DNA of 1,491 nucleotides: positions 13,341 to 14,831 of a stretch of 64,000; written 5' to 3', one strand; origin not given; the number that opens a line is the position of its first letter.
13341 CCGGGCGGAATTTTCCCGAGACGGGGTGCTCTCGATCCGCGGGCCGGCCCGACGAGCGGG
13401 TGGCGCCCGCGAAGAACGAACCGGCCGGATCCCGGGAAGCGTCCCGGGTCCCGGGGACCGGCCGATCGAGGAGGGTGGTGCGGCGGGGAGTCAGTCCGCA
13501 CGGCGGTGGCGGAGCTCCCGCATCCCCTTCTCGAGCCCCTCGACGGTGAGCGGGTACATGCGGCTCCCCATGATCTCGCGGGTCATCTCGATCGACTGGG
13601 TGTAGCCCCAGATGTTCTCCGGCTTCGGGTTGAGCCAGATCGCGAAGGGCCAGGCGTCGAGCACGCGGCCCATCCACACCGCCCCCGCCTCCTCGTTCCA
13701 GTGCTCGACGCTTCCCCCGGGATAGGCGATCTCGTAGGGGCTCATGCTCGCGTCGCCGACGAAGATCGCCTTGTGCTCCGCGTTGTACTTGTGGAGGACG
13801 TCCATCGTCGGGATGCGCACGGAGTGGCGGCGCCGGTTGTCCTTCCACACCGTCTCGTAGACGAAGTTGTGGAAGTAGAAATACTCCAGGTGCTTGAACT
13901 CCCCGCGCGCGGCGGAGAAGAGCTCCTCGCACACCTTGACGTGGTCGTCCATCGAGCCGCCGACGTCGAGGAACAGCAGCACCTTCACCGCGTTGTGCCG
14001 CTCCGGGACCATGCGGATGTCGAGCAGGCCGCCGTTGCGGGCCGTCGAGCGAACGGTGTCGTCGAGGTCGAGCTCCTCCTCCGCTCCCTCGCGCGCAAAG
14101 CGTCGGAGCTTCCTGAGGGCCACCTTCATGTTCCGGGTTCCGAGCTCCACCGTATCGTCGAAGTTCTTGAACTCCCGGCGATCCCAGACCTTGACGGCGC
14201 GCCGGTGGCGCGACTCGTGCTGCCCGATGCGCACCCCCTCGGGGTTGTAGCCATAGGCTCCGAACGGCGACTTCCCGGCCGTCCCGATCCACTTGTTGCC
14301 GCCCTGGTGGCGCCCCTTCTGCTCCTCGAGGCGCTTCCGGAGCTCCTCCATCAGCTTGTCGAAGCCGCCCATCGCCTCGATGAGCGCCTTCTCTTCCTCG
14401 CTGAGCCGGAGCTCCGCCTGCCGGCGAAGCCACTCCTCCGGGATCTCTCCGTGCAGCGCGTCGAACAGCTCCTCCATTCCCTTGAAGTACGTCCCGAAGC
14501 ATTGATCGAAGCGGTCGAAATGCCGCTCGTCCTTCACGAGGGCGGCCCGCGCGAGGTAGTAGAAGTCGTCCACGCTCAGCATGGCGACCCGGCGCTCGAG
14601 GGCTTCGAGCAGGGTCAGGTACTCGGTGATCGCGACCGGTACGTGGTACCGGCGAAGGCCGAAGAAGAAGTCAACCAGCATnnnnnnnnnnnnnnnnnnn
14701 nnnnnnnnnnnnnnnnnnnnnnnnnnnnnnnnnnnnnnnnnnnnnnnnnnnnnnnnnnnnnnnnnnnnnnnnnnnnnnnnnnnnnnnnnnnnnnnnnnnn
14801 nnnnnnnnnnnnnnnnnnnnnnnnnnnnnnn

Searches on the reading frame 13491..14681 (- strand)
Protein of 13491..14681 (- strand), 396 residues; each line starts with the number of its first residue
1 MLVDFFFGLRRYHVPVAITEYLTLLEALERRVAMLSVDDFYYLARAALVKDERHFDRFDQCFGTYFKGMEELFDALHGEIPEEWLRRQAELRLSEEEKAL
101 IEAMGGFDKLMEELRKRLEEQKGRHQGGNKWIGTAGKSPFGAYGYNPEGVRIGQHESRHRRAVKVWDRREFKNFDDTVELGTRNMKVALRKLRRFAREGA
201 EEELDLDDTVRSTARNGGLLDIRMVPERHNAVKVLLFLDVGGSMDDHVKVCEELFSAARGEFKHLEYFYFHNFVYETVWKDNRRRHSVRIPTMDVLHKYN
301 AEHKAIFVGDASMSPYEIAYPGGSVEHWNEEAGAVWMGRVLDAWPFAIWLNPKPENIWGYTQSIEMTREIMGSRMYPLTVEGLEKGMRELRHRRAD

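Call 75: search_protein_families(library=pfam, proteins=[window:13491-14681:-], max_evalue=0.0001)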
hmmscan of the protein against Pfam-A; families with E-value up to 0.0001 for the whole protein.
window:13491-14681:- (396 aa): 1 family
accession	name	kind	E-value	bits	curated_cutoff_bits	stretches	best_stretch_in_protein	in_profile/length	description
PF05762.20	VWA_CoxE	-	1.7e-08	34.6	26.4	1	183-275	6-101/222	VWA domain containing CoxE-like protein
